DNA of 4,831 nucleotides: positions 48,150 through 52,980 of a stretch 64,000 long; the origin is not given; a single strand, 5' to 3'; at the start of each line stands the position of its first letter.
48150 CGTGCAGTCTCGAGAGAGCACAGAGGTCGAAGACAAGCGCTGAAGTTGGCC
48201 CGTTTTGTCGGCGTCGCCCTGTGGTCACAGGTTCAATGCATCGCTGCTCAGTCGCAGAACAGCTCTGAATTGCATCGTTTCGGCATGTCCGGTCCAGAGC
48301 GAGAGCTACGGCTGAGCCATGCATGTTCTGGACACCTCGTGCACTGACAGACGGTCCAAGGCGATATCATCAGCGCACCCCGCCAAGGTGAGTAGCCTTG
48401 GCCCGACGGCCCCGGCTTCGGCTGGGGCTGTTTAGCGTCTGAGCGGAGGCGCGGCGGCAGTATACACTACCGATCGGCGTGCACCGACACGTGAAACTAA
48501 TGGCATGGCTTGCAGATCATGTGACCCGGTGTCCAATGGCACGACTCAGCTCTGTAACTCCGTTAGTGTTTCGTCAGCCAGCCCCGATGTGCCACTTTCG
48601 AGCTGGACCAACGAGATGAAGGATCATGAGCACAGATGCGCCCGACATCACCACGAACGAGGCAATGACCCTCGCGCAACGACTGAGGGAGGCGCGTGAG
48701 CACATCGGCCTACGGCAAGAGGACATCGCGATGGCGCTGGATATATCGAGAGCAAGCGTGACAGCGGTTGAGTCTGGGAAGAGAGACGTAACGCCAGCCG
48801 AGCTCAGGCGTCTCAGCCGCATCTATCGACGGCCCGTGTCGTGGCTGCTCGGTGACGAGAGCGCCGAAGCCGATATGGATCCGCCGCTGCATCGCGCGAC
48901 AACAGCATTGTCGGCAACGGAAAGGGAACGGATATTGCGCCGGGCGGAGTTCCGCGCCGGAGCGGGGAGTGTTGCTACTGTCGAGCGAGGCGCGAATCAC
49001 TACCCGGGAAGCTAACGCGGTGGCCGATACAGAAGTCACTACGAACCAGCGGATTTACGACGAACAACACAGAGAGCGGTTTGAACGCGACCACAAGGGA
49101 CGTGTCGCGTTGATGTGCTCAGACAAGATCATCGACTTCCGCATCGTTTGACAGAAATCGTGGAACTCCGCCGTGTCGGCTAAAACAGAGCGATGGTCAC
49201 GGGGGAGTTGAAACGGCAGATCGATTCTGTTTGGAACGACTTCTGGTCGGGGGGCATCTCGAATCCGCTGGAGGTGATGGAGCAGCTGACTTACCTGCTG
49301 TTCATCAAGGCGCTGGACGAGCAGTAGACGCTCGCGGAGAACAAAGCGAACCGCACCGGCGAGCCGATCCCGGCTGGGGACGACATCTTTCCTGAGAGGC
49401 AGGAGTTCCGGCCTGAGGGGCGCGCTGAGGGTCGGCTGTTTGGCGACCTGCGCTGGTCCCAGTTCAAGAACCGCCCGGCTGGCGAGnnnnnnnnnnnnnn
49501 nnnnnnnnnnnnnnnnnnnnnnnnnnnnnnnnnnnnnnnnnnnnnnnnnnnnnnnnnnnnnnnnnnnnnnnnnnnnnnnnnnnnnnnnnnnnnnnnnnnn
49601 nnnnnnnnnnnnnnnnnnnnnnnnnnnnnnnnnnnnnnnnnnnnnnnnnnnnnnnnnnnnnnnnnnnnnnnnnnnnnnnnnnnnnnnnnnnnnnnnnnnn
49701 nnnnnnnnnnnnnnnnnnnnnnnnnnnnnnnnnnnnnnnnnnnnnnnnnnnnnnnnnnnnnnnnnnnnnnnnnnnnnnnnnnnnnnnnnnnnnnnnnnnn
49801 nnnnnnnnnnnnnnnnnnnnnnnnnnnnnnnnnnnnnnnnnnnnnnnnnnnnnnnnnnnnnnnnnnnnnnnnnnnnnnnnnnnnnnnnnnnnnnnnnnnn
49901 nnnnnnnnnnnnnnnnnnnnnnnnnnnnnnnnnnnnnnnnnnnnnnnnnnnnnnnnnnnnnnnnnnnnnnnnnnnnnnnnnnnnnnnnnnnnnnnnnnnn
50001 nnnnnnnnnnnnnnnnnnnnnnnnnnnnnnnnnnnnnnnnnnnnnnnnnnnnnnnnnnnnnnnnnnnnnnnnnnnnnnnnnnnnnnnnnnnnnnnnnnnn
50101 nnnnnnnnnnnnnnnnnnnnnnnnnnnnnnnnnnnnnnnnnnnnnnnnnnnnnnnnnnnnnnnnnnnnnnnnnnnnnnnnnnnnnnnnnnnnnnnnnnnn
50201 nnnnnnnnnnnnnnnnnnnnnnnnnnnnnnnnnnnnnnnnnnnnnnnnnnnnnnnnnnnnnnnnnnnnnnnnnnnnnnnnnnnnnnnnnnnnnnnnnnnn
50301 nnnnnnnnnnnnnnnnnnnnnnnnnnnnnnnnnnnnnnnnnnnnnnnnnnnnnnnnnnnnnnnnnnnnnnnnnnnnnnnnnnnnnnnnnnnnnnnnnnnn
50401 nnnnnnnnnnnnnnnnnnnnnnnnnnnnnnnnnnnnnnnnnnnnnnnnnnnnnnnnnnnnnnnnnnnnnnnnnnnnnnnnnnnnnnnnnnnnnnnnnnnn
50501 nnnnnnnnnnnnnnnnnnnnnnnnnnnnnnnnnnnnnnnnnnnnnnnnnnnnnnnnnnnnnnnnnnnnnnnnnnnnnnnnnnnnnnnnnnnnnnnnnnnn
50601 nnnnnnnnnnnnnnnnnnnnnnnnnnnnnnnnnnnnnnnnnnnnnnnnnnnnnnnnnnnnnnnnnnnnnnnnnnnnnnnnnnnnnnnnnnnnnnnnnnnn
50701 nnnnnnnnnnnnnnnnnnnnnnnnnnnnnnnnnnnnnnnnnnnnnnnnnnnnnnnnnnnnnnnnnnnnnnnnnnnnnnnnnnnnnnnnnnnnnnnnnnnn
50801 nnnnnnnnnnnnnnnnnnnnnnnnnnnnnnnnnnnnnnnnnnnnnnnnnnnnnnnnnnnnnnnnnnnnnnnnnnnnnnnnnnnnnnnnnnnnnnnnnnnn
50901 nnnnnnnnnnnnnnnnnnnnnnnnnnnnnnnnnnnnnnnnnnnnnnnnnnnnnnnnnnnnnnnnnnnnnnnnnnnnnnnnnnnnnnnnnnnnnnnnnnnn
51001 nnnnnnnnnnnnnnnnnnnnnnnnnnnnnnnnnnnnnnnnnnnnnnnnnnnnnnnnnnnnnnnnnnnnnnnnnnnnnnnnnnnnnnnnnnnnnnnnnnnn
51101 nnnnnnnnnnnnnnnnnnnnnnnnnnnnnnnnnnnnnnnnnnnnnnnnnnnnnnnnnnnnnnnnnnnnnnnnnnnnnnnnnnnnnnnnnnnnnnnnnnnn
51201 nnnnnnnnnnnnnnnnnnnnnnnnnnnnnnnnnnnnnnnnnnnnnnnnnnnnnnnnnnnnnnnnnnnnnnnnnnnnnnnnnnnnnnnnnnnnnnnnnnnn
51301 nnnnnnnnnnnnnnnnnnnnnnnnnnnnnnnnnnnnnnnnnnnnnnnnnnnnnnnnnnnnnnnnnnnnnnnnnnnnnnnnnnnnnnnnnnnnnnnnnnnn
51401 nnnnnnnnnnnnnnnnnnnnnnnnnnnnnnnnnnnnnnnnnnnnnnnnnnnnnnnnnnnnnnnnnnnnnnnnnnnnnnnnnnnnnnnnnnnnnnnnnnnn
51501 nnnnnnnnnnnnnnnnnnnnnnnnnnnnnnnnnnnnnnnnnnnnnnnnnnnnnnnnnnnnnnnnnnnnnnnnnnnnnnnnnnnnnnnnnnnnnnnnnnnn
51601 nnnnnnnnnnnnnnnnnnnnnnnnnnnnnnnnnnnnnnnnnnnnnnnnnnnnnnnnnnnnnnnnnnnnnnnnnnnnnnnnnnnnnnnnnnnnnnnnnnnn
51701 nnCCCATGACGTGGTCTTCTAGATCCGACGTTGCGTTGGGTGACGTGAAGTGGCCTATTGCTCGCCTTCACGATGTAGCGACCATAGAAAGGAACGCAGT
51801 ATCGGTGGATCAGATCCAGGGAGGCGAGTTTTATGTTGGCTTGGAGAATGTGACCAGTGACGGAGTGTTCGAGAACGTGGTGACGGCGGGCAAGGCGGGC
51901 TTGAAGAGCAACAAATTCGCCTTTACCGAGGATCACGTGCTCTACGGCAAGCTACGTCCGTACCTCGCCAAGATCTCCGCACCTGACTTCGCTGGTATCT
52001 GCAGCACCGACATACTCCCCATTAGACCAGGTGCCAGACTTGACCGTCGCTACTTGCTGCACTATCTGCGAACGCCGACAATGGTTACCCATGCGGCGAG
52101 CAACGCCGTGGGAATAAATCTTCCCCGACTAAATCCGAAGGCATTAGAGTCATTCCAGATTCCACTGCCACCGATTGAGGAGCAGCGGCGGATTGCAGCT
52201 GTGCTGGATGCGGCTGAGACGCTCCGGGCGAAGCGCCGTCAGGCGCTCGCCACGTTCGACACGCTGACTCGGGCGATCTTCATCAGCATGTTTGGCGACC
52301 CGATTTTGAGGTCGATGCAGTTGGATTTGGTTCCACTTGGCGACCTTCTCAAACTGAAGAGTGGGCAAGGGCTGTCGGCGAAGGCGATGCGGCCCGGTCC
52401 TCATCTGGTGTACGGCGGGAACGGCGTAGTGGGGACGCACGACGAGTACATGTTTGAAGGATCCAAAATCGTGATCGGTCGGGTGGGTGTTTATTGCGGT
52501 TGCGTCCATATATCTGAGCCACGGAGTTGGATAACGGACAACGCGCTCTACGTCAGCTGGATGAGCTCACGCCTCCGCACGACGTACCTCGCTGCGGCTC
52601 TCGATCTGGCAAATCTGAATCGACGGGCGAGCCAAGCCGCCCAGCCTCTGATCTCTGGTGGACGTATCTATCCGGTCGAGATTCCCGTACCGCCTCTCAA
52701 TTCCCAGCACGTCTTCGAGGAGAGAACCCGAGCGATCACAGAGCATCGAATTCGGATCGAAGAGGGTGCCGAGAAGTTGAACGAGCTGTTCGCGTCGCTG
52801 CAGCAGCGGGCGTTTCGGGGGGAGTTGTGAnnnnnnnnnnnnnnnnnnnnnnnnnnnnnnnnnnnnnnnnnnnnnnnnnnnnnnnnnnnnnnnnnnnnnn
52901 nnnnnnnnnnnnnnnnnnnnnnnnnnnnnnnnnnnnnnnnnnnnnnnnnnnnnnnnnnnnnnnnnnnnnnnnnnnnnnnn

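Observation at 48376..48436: A ~60-nt double-hairpin element present three times (43415-43475 reverse, 48376-48436, 61789-61849) with compensatory substitutions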

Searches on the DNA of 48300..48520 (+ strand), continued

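Call 111: search_with_rna_model(model_id=R1, sources=[L387, L388, L389, L390, L391, L392, L393, L394, L395, L396, L397, L398, L399, L400, L401, L402, L403, L404, L405, L406, L407, L408, L409, L410, L411, L412, L413, L414, L415], max_evalue=1, filters=off)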
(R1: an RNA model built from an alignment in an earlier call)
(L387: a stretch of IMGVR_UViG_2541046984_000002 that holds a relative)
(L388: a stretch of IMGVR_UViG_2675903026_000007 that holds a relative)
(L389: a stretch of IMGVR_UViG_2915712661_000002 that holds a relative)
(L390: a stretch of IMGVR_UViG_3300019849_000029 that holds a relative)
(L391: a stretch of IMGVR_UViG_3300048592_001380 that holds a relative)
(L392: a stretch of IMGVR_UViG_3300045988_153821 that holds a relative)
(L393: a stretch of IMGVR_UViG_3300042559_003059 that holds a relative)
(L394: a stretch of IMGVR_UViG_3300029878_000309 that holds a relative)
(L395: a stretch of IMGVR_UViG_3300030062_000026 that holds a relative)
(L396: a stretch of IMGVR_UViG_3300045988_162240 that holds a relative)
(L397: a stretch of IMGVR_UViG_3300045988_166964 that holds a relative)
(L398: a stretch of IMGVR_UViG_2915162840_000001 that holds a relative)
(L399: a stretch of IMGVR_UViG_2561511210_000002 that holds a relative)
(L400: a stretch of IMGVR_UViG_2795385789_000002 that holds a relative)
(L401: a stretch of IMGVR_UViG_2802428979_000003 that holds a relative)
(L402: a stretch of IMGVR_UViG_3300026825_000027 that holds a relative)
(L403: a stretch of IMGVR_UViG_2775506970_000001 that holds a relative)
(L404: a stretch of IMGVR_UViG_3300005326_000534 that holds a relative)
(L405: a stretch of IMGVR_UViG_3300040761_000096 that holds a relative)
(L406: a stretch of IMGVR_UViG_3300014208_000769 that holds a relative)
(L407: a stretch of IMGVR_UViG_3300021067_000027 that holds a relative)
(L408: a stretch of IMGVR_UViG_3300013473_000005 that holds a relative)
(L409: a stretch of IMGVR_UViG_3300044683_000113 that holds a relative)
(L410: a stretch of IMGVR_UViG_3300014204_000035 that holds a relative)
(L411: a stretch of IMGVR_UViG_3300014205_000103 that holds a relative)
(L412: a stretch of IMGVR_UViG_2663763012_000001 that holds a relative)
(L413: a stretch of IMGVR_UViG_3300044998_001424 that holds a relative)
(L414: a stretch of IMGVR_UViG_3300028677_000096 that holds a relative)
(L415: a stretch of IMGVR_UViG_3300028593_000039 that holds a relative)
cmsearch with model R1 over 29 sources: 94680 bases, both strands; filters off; matches with E-value up to 1: 23.
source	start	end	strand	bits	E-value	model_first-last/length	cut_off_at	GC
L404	1442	1503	+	24.2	0.00042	1-66/66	no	0.68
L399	2105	2173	-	19.9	0.0053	1-66/66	no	0.62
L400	2019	2087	-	19.9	0.0053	1-66/66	no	0.62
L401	1152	1220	-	19.9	0.0053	1-66/66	no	0.62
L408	1425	1482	+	17.8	0.018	1-66/66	no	0.64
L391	1365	1429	-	16.9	0.031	1-66/66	no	0.6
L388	3457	3492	+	14.4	0.14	1-66/66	no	0.69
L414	1409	1478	+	14.3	0.14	1-66/66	no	0.59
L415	1409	1478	+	14.3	0.14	1-66/66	no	0.59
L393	954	1011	+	14.3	0.14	1-66/66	no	0.62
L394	1254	1322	+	13.1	0.3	1-66/66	no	0.46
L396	1254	1322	+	13.1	0.3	1-66/66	no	0.46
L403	3257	3276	-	13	0.3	34-53/66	no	0.9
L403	3307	3326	+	13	0.3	34-53/66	no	0.9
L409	795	833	-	12.9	0.33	1-66/66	no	0.64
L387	1424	1478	+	12.5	0.41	1-66/66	no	0.6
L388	1424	1478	+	12.5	0.41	1-66/66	no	0.6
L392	1270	1322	+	12.2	0.51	1-66/66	no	0.49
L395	814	866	+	12.2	0.51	1-66/66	no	0.49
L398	1270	1322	+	12.2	0.51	1-66/66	no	0.49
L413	1416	1487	+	12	0.56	1-66/66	no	0.65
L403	3257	3276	+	11.9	0.58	34-53/66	no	0.9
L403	3307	3326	-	11.9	0.58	34-53/66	no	0.9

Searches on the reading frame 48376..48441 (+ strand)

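Call 38: search_protein_families(library=padloc, proteins=[L263:6999-7622:-], max_evalue=0.001)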
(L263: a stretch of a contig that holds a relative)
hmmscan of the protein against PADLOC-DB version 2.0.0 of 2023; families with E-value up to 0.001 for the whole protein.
L263:6999-7622:- (208 aa): 2 families
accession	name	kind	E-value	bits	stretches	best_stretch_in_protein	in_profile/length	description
PDLC04163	HEC-09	-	3.2e-80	266.6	1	4-204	2-202/203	-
PDLC01154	NYN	-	5.5e-05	20.7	1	108-155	231-276/310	"LabA-like protein, NYN family nuclease"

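Call 84: find_homologous_proteins(query=L263:6990-7619:-, max_evalue=1e-10)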
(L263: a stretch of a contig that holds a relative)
Query L263:6990-7619:- (210 aa): 498 proteins with E <= 1e-10 among 812 candidates; the best 120 are listed.
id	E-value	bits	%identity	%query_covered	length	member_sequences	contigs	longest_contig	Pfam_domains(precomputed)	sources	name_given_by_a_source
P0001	4.5e-135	466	99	100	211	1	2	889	PF01936.25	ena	-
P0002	1.9e-123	428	90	99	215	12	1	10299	PF01936.25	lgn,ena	-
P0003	3.1e-123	427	91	99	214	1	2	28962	PF01936.25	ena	-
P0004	1.9e-122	424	90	99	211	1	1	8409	PF01936.25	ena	-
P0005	2.7e-122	424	89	100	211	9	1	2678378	PF01936.25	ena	-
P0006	7.5e-122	423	90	100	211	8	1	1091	PF01936.25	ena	-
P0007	9.8e-121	419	90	99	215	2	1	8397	PF01936.25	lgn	-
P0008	1.2e-120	419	89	100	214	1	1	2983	PF01936.25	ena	-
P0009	1.6e-119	415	90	97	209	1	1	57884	PF01936.25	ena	-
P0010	2.9e-117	408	86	100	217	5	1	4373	PF01936.25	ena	-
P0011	3.5e-117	407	85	99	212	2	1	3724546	PF01936.25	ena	-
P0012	4.2e-117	407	87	99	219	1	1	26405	PF01936.25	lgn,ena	-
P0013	5.0e-117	407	87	97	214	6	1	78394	PF01936.25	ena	-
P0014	2.6e-116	404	86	100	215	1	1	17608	PF01936.25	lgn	-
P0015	1.2e-114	399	86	99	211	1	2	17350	PF01936.25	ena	-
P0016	2.5e-112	391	85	95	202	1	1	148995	PF01936.25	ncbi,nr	ncbi:MAG: NYN domain-containing protein [Acidimicrobiaceae bacterium]|nr:NYN domain-containing prote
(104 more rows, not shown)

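Call 93: find_encoding_contigs(protein=P0016, flank=1500, max_places=3)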
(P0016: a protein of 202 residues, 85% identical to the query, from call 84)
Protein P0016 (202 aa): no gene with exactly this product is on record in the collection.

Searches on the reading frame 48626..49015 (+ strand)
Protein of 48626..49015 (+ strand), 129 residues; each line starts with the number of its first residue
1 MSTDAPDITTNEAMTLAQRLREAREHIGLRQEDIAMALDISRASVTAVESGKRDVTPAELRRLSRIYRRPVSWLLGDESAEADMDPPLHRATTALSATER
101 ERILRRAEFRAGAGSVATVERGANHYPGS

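Call 14: search_protein_families(library=pfam, proteins=[window:48626-49015:+], max_evalue=0.01)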
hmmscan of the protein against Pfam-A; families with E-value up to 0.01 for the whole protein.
window:48626-49015:+ (129 aa): 7 families
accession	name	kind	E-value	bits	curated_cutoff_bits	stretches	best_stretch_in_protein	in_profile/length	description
PF01381.28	HTH_3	-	3e-12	46.8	23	1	20-74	1-55/55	Helix-turn-helix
PF13560.12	HTH_31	-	7.5e-12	45.8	27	1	16-70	2-57/64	Helix-turn-helix domain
PF12844.13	HTH_19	-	8.9e-08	32.4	30.2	1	18-75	2-59/64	Helix-turn-helix domain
PF20432.4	Xre-like-HTH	-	0.00022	21.9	25.8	1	20-66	15-61/63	Antitoxin Xre-like helix-turn-helix domain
PF13413.12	HTH_25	-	0.0003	21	24.6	1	19-58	1-40/62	Helix-turn-helix domain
PF01047.28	MarR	-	0.0026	18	24.6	0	20-47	9-36/59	MarR family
PF13744.12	HTH_37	-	0.0066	16.7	27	0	15-52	18-55/80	Helix-turn-helix domain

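Call 38: search_protein_families(library=padloc, proteins=[window:48626-49015:+], max_evalue=0.001)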
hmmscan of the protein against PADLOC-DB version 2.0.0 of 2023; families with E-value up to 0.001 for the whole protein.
window:48626-49015:+ (129 aa): 15 families
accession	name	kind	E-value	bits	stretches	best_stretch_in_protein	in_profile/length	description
PDLC03952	RmrA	-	3.2e-10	37.4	1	11-82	18-89/395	-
PDLC02926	HTH_VI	-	8.3e-10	36.8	1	16-83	2-69/92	-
PDLC03949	RmrA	-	2.1e-09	34.7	1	16-105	3-92/363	-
PDLC03953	RmrA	-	5.1e-09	33.8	1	16-105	6-94/373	-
PDLC04142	capH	-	1e-08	34.1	1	11-104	2-92/103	capH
PDLC03951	RmrA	-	3.8e-08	30.7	1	17-103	10-95/400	-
PDLC03947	RmrA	-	6.6e-08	29.8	1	10-101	6-97/383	-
PDLC03946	RmrA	-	1.1e-06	25.6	1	17-103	4-90/357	-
PDLC03948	RmrA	-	1.6e-06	25.2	1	17-107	10-101/397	-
PDLC03664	Control_protein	-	1.9e-06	26.2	1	15-61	13-59/74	control protein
PDLC03665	Control_protein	-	2e-06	26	1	14-64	7-58/77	control protein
PDLC03944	RmrA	-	2e-06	25.1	1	17-107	8-98/384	-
PDLC03955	RmrA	-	2.1e-06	25.2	1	17-109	22-114/371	-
PDLC03954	RmrA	-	3.6e-06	24.1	1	17-107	12-102/380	-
PDLC03950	RmrA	-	2.9e-05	21.2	1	18-109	5-96/369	-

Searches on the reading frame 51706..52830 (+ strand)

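Call 38: search_protein_families(library=padloc, proteins=[window:51706-52830:+], max_evalue=0.001)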
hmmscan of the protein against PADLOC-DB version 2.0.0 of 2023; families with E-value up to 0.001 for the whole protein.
window:51706-52830:+ (374 aa): 119 families (the best 25 are shown)
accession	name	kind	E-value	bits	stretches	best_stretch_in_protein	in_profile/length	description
PDLC03069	Specificity_I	-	1.4e-80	269.3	2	16-214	1-198/387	Type I specificity subunit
PDLC03062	Specificity_I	-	1.8e-55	186.6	1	106-374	98-375/375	Type I specificity subunit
PDLC03107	Specificity_I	-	4e-44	149.3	2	15-227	2-215/392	Type I specificity subunit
PDLC03194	Specificity_I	-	4e-44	149.2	3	9-152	194-339/391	Type I specificity subunit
PDLC03061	Specificity_I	-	6.9e-39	131.9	2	106-221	82-193/360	Type I specificity subunit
PDLC03184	Specificity_I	-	6.7e-35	118.8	2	64-147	248-331/554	Type I specificity subunit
PDLC03129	Specificity_I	-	2.4e-34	116.9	2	114-236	104-230/431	Type I specificity subunit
PDLC03119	Specificity_I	-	1.2e-32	111.3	2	44-221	36-213/393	Type I specificity subunit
PDLC03084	Specificity_I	-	2.4e-30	104.2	2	17-220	7-208/392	Type I specificity subunit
PDLC03099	Specificity_I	-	5.5e-30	102.8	2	204-336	3-135/405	Type I specificity subunit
PDLC03079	Specificity_I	-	1.2e-27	95.3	2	19-203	33-220/470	Type I specificity subunit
PDLC03100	Specificity_I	-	1.4e-26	91.8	1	16-226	10-215/392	Type I specificity subunit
PDLC03117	Specificity_I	-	2.4e-25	87.4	2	110-226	95-212/518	Type I specificity subunit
PDLC03108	Specificity_I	-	6.7e-25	86.3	2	147-198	173-224/452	Type I specificity subunit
PDLC03068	Specificity_I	-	9.6e-23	79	2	210-361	229-382/403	Type I specificity subunit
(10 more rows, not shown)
